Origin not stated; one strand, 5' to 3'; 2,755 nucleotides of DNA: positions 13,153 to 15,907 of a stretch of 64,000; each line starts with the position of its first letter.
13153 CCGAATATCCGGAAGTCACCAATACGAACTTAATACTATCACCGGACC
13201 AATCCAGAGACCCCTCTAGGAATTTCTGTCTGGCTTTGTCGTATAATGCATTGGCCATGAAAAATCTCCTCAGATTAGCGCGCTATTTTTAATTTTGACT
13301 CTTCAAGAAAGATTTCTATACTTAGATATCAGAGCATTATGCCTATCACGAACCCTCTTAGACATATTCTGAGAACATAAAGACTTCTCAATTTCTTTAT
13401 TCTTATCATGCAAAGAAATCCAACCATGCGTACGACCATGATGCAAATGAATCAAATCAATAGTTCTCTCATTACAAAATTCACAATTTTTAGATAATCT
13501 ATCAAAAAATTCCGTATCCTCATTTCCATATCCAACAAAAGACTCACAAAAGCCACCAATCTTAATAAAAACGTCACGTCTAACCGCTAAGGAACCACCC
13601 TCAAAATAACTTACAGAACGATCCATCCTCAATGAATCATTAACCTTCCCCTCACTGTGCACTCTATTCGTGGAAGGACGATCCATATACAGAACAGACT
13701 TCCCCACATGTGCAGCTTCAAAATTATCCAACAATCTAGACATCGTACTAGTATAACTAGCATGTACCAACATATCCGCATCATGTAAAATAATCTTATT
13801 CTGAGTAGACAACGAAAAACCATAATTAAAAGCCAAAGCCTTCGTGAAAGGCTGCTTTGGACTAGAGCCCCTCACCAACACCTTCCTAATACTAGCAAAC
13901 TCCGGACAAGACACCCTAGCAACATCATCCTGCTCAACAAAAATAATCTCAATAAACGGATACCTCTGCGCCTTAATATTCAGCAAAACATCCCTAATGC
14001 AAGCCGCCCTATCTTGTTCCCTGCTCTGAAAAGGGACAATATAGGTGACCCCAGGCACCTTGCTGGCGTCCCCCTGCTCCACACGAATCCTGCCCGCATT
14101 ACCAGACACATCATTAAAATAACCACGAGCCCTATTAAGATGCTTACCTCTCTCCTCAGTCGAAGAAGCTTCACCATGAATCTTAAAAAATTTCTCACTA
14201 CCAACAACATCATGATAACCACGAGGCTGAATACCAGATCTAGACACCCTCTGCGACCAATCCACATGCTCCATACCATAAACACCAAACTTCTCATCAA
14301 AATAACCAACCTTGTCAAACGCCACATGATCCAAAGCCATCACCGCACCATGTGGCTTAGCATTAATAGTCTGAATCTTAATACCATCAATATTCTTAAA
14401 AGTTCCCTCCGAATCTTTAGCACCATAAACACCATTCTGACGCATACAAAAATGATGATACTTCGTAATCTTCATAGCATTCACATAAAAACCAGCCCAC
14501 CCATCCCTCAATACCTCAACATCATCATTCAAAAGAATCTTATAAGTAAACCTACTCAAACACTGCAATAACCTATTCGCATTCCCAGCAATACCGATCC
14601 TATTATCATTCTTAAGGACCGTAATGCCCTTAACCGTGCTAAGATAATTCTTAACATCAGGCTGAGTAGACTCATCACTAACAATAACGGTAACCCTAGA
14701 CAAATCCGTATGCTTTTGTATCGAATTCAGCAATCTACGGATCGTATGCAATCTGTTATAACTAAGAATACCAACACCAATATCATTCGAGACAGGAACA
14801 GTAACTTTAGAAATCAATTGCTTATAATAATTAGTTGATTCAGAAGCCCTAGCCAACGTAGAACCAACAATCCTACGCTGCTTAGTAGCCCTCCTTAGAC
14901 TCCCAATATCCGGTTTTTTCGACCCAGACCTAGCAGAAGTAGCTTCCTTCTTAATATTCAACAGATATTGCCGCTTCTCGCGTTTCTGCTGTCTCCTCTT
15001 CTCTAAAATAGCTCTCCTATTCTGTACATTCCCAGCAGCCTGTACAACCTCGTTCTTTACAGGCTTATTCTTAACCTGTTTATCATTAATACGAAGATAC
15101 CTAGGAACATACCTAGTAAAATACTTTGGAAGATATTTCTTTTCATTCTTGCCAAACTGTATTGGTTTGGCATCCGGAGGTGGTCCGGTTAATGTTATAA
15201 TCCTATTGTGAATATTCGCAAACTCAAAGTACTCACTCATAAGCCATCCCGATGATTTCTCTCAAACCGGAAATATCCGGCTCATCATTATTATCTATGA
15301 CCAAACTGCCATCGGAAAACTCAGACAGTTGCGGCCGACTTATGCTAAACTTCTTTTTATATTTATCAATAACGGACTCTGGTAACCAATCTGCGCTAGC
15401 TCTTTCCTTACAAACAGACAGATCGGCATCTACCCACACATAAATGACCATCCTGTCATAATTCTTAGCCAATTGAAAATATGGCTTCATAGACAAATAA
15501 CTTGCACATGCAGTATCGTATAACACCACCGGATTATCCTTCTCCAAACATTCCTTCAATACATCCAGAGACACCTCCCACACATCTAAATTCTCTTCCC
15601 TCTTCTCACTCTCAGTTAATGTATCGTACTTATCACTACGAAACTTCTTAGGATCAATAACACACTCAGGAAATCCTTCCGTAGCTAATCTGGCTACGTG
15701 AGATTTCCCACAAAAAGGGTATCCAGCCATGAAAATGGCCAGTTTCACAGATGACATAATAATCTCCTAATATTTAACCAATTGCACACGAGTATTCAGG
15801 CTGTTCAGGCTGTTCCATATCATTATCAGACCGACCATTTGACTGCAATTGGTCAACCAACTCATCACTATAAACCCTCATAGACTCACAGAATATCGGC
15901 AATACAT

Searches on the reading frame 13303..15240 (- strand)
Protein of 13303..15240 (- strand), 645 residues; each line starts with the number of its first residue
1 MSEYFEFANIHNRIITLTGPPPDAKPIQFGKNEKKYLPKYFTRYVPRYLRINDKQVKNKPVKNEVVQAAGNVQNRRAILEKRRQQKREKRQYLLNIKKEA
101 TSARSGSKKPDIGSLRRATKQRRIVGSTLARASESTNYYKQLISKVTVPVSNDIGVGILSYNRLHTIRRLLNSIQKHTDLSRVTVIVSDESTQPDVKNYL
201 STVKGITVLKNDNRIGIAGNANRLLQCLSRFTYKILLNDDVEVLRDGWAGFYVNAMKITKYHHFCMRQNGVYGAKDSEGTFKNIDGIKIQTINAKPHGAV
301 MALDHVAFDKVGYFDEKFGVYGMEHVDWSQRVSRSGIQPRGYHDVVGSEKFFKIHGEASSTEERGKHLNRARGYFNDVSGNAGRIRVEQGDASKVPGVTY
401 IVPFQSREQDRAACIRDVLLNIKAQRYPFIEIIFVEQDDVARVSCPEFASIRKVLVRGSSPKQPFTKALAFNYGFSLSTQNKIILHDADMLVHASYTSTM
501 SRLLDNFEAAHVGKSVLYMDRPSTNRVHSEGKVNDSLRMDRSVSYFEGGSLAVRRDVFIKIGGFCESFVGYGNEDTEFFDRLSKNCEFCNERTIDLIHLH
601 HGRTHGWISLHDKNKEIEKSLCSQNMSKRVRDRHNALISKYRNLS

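Call 59: search_protein_families(library=pfam, proteins=[window:13303-15240:-], max_evalue=0.001)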
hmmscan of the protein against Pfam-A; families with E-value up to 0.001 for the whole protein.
window:13303-15240:- (645 aa): 4 families
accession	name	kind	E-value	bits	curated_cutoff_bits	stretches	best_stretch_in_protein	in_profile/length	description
PF02709.20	Glyco_transf_7C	-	9e-15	54.5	23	1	535-585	8-58/78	N-terminal domain of galactosyltransferase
PF10111.15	Glyco_tranf_2_2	-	2.3e-14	54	27.3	1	401-597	3-214/276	Glycosyltransferase like family 2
PF00535.33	Glycos_transf_2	-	3.3e-14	53.6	23.3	2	157-272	3-119/168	Glycosyl transferase family 2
PF05060.20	MGAT2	-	1.2e-05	25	27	0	152-209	25-82/349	N-acetylglucosaminyltransferase II (MGAT2)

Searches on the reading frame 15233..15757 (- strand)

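Call 64: search_protein_families(library=pfam, proteins=[window:15233-15757:-], max_evalue=0.01)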
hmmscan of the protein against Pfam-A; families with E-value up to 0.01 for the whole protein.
window:15233-15757:- (174 aa): 3 families
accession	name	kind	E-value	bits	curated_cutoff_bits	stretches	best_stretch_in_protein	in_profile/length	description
PF13671.12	AAA_33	-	6.5e-10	39.9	27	1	8-121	2-116/143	AAA domain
PF13238.12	AAA_18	-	0.00033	21.6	29.4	1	8-122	1-110/128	AAA domain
PF06414.18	Zeta_toxin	-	0.001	19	22.3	1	5-115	16-137/199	Zeta toxin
